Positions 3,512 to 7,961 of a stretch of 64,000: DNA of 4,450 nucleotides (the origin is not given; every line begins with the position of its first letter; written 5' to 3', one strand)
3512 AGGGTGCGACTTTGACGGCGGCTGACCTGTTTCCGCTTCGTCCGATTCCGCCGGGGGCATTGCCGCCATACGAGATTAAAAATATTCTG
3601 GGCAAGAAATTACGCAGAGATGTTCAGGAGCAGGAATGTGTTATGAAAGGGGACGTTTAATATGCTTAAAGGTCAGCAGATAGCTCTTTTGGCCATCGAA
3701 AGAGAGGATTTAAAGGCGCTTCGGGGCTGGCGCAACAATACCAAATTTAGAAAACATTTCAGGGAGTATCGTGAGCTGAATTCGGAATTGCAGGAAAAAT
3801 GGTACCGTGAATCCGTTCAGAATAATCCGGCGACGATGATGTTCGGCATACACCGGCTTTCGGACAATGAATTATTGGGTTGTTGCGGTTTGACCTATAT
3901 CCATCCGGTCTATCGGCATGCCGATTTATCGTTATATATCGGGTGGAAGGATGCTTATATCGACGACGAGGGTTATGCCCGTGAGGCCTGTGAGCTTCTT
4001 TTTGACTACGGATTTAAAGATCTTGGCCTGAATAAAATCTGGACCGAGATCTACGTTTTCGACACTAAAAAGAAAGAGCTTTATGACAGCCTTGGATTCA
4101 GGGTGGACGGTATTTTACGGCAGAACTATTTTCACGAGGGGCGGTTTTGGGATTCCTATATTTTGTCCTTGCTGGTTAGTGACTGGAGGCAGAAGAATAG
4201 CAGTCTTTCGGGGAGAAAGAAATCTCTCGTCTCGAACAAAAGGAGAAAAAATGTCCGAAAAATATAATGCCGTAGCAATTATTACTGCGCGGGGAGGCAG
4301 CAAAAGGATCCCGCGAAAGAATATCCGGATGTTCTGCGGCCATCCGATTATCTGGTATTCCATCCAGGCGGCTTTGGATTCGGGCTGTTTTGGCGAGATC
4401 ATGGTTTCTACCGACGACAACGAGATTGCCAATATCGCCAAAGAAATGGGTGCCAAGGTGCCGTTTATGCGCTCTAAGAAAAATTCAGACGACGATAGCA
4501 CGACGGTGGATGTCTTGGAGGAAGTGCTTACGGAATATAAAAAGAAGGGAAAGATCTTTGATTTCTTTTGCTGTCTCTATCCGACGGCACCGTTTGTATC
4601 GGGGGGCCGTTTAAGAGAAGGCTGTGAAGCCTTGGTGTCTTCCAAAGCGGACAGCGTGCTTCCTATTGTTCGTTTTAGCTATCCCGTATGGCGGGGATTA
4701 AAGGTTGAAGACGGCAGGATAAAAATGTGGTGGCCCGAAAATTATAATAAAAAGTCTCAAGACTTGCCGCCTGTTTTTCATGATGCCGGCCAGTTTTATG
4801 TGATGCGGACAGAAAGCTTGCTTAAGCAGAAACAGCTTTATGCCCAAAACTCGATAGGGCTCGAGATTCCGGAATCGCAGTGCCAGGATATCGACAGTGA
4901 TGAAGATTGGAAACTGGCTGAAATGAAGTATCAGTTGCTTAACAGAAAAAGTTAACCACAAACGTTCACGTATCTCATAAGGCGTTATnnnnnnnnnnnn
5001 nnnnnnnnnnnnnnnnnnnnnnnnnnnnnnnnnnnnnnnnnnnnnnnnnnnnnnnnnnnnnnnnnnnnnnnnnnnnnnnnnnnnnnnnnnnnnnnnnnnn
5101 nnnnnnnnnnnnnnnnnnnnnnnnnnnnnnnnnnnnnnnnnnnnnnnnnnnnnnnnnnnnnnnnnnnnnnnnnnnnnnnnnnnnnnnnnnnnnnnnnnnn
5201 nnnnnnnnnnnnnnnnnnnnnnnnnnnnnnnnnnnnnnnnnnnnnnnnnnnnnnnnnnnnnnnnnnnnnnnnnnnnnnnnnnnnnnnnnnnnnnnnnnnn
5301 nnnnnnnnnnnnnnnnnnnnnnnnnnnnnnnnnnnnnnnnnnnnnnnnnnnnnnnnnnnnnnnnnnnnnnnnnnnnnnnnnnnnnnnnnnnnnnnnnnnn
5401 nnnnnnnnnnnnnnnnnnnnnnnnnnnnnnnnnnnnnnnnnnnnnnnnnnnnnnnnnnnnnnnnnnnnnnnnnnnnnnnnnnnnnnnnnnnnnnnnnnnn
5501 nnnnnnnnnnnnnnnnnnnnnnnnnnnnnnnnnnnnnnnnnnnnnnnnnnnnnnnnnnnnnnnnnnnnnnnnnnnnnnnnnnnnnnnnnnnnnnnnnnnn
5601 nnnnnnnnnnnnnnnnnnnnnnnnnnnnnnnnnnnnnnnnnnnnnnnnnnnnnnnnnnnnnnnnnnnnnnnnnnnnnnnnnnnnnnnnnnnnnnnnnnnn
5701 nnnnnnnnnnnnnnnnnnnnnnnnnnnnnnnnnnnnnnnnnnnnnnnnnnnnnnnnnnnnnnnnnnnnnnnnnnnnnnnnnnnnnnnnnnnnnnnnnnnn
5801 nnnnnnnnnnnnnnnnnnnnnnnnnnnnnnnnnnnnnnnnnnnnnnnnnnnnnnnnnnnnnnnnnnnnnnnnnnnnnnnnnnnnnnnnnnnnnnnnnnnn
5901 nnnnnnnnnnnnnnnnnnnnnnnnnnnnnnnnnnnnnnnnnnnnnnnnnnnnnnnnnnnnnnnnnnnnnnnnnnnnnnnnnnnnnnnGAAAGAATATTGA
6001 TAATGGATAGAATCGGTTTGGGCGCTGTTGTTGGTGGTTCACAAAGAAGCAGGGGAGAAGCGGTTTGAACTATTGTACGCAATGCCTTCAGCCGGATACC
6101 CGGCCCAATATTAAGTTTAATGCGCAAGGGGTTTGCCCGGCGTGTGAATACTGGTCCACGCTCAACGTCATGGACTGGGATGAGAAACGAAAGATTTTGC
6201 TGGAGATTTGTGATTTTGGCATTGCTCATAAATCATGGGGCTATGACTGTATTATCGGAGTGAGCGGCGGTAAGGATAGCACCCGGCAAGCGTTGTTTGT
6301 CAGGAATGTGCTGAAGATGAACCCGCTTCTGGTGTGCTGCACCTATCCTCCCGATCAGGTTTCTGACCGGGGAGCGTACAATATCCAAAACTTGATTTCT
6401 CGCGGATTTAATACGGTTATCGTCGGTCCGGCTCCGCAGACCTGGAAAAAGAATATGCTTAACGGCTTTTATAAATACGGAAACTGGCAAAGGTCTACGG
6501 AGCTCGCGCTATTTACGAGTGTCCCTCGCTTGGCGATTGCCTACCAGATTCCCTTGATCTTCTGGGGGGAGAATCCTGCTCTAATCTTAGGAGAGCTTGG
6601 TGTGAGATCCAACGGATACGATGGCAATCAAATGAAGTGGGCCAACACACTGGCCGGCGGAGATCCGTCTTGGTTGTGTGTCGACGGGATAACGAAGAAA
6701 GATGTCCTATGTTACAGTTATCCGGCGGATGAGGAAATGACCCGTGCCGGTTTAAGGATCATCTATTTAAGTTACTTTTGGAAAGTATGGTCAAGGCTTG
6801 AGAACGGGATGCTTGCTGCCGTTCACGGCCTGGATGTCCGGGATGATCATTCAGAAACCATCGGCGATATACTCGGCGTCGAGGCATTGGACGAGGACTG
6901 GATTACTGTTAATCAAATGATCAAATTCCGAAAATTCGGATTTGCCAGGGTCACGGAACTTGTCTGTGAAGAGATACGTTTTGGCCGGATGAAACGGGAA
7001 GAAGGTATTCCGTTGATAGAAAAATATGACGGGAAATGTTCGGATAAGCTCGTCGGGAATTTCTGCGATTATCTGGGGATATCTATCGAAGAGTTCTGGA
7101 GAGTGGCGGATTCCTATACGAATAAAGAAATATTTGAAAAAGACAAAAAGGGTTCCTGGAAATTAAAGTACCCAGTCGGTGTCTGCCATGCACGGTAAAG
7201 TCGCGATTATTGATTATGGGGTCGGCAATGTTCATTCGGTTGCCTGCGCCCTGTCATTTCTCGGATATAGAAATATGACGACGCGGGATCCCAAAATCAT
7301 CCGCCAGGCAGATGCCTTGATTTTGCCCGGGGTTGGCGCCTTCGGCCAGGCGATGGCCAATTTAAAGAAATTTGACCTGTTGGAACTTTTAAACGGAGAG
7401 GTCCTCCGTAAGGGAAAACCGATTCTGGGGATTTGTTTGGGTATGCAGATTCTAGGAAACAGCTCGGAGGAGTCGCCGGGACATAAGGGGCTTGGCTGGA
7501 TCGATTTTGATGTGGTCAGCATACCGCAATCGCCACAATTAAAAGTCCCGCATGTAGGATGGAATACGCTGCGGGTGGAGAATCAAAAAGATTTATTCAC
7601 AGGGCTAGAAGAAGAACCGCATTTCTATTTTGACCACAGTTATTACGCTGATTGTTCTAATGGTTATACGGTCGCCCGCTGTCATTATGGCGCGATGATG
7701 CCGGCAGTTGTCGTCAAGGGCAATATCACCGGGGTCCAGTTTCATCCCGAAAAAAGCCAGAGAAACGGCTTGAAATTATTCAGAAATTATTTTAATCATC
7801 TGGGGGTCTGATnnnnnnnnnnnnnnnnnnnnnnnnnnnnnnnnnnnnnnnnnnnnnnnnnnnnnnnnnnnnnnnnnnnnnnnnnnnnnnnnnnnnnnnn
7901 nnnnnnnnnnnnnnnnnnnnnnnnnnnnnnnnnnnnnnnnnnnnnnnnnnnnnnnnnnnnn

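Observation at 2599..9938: Nonulosonic-acid module with duplicated WbuX/PseA-type amidotransferases bracketing a HisH/HisF-like pair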

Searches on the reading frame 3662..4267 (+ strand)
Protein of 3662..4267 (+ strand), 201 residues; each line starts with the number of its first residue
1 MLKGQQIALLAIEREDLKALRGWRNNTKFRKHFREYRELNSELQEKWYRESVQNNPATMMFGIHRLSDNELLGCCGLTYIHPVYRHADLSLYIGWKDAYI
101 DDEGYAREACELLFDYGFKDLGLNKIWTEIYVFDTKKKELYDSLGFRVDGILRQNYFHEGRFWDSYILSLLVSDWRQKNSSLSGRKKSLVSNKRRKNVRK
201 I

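Call 3: search_protein_families(library=pfam, proteins=[window:3662-4267:+])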
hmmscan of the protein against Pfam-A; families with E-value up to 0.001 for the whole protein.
window:3662-4267:+ (201 aa): 3 families
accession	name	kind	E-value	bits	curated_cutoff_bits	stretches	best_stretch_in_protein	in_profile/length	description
PF13420.13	Acetyltransf_4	-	1e-18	68.3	24.3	1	11-166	3-154/155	Acetyltransferase (GNAT) domain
PF13302.13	Acetyltransf_3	-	4.2e-15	57.1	25.4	1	9-147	4-138/138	Acetyltransferase (GNAT) domain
PF00583.31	Acetyltransf_1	-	5.5e-05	23.9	20.7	1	41-146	14-116/116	Acetyltransferase (GNAT) family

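Call 4: search_protein_families(library=ncbifam, proteins=[window:3662-4267:+])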
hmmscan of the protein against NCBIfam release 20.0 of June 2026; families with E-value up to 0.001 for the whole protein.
window:3662-4267:+ (201 aa): 3 families
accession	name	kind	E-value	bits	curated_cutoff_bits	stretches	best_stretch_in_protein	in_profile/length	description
TIGR03585.1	PseH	equivalog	1.5e-13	51.2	93.1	1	9-167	3-154/156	UDP-4-amino-4,6-dideoxy-N-acetyl-beta-L-altrosamine N-acetyltransferase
NF011709.0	PRK15130.1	equivalog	7.5e-13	48.7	218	1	4-175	4-169/186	spermidine N1-acetyltransferase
NF040503.1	resist_ArsN1a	equivalog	0.00022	21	170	1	87-171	78-158/159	arsinothricin resistance N-acetyltransferase ArsN1 family A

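Call 77: search_solved_structures(query=window:3662-4267:+, max_evalue=0.01)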
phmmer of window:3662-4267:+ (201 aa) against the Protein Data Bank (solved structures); distinct sequences matched with E-value up to 0.01: 28.
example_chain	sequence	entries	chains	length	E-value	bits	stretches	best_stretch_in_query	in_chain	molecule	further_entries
4jjx_A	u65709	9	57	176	5.7e-14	55.5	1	5-175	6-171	Spermidine n1-acetyltransferase | Spermidine N(1)-acetyltransferase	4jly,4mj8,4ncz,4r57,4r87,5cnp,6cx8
4ygo_A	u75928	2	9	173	7.2e-14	55.2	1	5-175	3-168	Spermidine n1-acetyltransferase | Spermidine N(1)-acetyltransferase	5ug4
4mhd_A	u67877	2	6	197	8.4e-14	55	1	5-175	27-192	Spermidine n1-acetyltransferase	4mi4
6dau_A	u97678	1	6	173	1.2e-13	54.5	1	5-175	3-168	Spermidine N1-acetyltransferase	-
7kwx_A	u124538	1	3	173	1.9e-13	53.8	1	5-175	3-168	Spermidine N(1)-acetyltransferase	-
3tth_A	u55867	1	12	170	2.3e-13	53.6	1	1-165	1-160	Spermidine N1-acetyltransferase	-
6vfm_A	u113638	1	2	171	2.8e-13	53.3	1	5-167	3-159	Spermidine N1-acetyltransferase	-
7kx2_A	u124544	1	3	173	3.1e-13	53.1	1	5-175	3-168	Spermidine N(1)-acetyltransferase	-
7kx3_A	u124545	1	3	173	4.4e-13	52.6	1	5-175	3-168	Spermidine N(1)-acetyltransferase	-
8fv0_C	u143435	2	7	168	6.8e-13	52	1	9-175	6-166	Diamine N-acetyltransferase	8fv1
7kwq_A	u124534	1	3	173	9.2e-13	51.6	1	5-175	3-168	Spermidine N(1)-acetyltransferase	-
5ix3_A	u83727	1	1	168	1.1e-12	51.4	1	9-175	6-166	Diamine N-acetyltransferase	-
6vfn_A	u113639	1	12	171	1.2e-12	51.2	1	5-167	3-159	Spermidine N1-acetyltransferase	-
7kwh_A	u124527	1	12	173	2e-12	50.5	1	5-175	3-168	Spermidine N(1)-acetyltransferase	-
7kwj_A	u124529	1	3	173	5.8e-12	49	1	5-175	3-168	Spermidine N(1)-acetyltransferase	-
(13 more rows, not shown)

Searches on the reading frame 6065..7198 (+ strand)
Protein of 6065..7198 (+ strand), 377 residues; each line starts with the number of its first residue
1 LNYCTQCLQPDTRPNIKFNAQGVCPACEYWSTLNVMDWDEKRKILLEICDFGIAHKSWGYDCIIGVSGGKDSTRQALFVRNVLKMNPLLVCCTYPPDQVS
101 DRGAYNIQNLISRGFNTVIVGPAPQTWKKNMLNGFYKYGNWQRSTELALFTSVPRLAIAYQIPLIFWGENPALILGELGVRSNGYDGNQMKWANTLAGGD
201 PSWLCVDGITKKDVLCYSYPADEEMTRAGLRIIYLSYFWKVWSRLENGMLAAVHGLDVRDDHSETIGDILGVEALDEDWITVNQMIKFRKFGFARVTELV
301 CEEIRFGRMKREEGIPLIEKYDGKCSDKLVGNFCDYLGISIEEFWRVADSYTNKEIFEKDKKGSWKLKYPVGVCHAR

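Call 3: search_protein_families(library=pfam, proteins=[window:6065-7198:+])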
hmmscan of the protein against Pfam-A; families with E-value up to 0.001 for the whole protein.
window:6065-7198:+ (377 aa): 0 families

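Call 4: search_protein_families(library=ncbifam, proteins=[window:6065-7198:+])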
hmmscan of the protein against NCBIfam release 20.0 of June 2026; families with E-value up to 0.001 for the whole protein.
window:6065-7198:+ (377 aa): 1 family
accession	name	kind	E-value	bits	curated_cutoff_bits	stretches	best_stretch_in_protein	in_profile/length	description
TIGR03573.1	WbuX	subfamily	8.4e-77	258.9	203.2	1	1-348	1-343/344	N-acetyl sugar amidotransferase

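Call 25: find_homologous_proteins(query=window:6065-7198:+, max_evalue=1e-10)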
Query window:6065-7198:+ (377 aa): 5174 proteins with E <= 1e-10 among 6947 candidates; the best 120 are listed.
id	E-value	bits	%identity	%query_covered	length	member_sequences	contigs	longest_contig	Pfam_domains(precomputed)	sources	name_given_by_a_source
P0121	2.2e-267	904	100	100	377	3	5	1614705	-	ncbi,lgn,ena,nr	ncbi:MAG TPA: N-acetyl sugar amidotransferase [Candidatus Omnitrophota bacterium]|nr:N-acetyl sugar 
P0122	2.1e-208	710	78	100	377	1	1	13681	-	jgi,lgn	-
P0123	3.5e-207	706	77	100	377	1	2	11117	-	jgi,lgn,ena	-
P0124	2.2e-200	684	76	99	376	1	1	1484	-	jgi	jgi:N-acetyl sugar amidotransferase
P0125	3.4e-198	676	75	99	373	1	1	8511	-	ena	-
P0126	1.8e-197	674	74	100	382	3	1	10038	-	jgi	-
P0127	7.1e-197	672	72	100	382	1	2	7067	-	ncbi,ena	-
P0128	3.3e-194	663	71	99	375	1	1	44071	-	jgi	jgi:N-acetyl sugar amidotransferase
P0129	8.6e-194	662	73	99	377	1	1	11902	-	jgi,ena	-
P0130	9.2e-194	662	71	100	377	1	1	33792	-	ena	-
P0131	9.8e-194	662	71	100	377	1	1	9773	-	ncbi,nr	ncbi:MAG: N-acetyl sugar amidotransferase [Candidatus Omnitrophica bacterium]|nr:N-acetyl sugar amid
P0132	3.1e-189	647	71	99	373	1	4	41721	-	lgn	-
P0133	5.2e-187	640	73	93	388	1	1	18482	-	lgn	-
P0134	6.1e-187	639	69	99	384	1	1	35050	-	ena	-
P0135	6.7e-186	636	74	93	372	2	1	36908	-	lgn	-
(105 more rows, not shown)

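Call 49: search_solved_structures(query=window:6065-7198:+, max_evalue=1, show_alignments=1)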
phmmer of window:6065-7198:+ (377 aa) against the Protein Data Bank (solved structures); distinct sequences matched with E-value up to 1: 3.
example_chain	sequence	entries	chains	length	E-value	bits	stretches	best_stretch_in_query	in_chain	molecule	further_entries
8wex_A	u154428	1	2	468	1e-25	93.5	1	13-347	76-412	N-acetyl sugar amidotransferase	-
9e5c_2z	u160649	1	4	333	0.46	12.3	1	146-210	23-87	Radial spoke protein RSP9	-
3p52_A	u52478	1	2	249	0.63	11.9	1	35-103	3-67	NH(3)-dependent NAD(+) synthetase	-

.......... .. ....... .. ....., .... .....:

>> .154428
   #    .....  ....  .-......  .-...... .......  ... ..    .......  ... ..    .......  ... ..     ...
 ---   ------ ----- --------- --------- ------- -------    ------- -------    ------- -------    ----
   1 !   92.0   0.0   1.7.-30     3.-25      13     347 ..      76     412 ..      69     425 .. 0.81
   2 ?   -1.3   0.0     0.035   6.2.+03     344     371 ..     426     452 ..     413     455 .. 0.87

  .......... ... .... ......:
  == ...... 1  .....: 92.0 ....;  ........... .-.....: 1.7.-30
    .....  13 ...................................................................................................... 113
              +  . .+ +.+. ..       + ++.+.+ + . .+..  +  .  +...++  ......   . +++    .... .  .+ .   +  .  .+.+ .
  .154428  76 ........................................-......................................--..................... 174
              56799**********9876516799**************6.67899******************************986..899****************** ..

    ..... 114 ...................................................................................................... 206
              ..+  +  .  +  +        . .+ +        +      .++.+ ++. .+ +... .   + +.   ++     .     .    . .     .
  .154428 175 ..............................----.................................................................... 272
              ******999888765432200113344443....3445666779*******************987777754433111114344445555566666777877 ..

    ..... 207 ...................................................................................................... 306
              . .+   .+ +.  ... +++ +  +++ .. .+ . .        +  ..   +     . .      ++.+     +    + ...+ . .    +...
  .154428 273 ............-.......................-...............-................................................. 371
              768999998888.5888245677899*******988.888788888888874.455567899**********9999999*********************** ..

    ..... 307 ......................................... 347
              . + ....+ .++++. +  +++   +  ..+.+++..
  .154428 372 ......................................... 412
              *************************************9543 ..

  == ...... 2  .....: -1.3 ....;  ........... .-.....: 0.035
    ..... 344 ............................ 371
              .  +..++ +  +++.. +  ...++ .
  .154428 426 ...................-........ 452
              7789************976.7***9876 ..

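Call 80: find_encoding_contigs(protein=P0130, flank=10000, max_places=2)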
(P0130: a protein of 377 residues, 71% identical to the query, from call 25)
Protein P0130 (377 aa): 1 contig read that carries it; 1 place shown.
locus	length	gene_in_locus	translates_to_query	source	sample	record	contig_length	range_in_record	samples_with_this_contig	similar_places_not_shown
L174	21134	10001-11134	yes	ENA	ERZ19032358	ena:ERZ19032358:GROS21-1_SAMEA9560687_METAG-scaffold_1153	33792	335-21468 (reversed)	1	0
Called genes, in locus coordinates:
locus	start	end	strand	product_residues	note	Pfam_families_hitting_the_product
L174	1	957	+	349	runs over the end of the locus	PF01408:GFO_IDH_MocA, PF02894:GFO_IDH_MocA_C, PF22725:GFO_IDH_MocA_C3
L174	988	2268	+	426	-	PF01041:DegT_DnrJ_EryC1, PF01053:Cys_Met_Meta_PP, PF01212:Beta_elim_lyase, PF00266:Aminotran_5 (weak)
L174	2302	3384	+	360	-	PF00571:CBS (faint), PF00483:NTP_transferase, PF12804:NTP_transf_3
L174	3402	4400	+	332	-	PF08241:Methyltransf_11 (faint), PF13489:Methyltransf_23, PF08242:Methyltransf_12 (weak)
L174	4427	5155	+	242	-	PF00551:Formyl_trans_N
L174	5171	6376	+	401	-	-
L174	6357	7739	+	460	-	PF01425:Amidase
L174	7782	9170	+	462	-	-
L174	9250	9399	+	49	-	-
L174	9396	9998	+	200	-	PF00132:Hexapep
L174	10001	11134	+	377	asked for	-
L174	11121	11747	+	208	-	PF00117:GATase, PF07685:GATase_3 (weak), PF01174:SNO (weak)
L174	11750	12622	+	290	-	PF00977:His_biosynth, PF03060:NMO (faint)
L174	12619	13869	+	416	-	-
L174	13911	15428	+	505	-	-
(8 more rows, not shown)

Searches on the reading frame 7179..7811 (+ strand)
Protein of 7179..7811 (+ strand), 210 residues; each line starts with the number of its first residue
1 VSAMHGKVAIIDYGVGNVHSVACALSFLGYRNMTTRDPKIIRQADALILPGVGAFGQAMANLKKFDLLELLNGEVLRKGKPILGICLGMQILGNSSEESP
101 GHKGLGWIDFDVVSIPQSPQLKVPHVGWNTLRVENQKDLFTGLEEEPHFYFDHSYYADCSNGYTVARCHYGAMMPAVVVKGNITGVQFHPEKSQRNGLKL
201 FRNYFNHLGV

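Call 3: search_protein_families(library=pfam, proteins=[window:7179-7811:+])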
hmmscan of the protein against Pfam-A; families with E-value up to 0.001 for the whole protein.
window:7179-7811:+ (210 aa): 4 families
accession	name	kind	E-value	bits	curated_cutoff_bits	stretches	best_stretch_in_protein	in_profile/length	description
PF00117.34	GATase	-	9.8e-21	74.7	22.8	1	10-205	2-187/190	Glutamine amidotransferase class-I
PF01174.25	SNO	-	2.2e-08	34.7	27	1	23-112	13-100/188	SNO glutamine amidotransferase family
PF07685.20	GATase_3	-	3.6e-08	33.7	27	1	36-114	33-117/196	CobB/CobQ-like glutamine amidotransferase domain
PF07722.19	Peptidase_C26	-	2.5e-05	24.6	20.5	0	71-92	97-118/219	Peptidase C26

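Call 4: search_protein_families(library=ncbifam, proteins=[window:7179-7811:+])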
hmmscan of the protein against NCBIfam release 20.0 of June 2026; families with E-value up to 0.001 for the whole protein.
window:7179-7811:+ (210 aa): 17 families
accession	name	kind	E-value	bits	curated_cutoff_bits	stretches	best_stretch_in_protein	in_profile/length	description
TIGR01855.1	IMP_synth_hisH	equivalog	1.5e-68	230.5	105.4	1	8-205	1-196/198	imidazole glycerol phosphate synthase subunit HisH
NF010608.0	PRK14004.1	equivalog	4.2e-47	160.5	216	1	8-206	2-208/210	imidazole glycerol phosphate synthase subunit HisH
TIGR00888.1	guaA_Nterm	equivalog_domain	6.1e-11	42.1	172.15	1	127-207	100-183/188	glutamine-hydrolyzing GMP synthase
NF001975.0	PRK00758.1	equivalog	2.5e-10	40.3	198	1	7-95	3-84/185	GMP synthase subunit A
NF001989.1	PRK00784.1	equivalog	1.3e-07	30.7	273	1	36-112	279-359/480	cobyric acid synthase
NF010081.0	PRK13566.1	equivalog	2.6e-07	29.3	645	1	7-207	530-719/729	anthranilate synthase component I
TIGR03800.1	PLP_synth_Pdx2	equivalog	3.1e-07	30.5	105.55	1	16-112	9-102/184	pyridoxal 5'-phosphate synthase glutaminase subunit PdxT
TIGR00566.1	trpG_papA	subfamily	4.5e-07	29.8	121.05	0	43-94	45-89/192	glutamine amidotransferase of anthranilate synthase or aminodeoxychorismate synthase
NF000848.1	PRK00074.1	equivalog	3e-06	26.1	400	1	72-206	63-185/512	glutamine-hydrolyzing GMP synthase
TIGR01737.1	FGAM_synth_I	equivalog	3.7e-06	26.4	177.8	1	8-95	3-94/228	phosphoribosylformylglycinamidine synthase I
NF005367.0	PRK06895.1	equivalog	1.1e-05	25.4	265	0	123-206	99-187/190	anthranilate synthase component II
NF005849.0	PRK07765.1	equivalog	1.4e-05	24.5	308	0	40-94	43-91/219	aminodeoxychorismate/anthranilate synthase component II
NF011201.0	PRK14607.1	equivalog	3.6e-05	22.6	670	0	134-206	110-187/534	bifunctional anthranilate synthase component II/anthranilate phosphoribosyltransferase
TIGR01368.1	CPSaseIIsmall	equivalog_domain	0.00019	20.5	307.35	0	74-97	241-264/361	glutamine-hydrolyzing carbamoyl-phosphate synthase small subunit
NF005458.0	PRK07053.1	equivalog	0.00053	19.4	250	0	74-115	78-122/234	glutamine amidotransferase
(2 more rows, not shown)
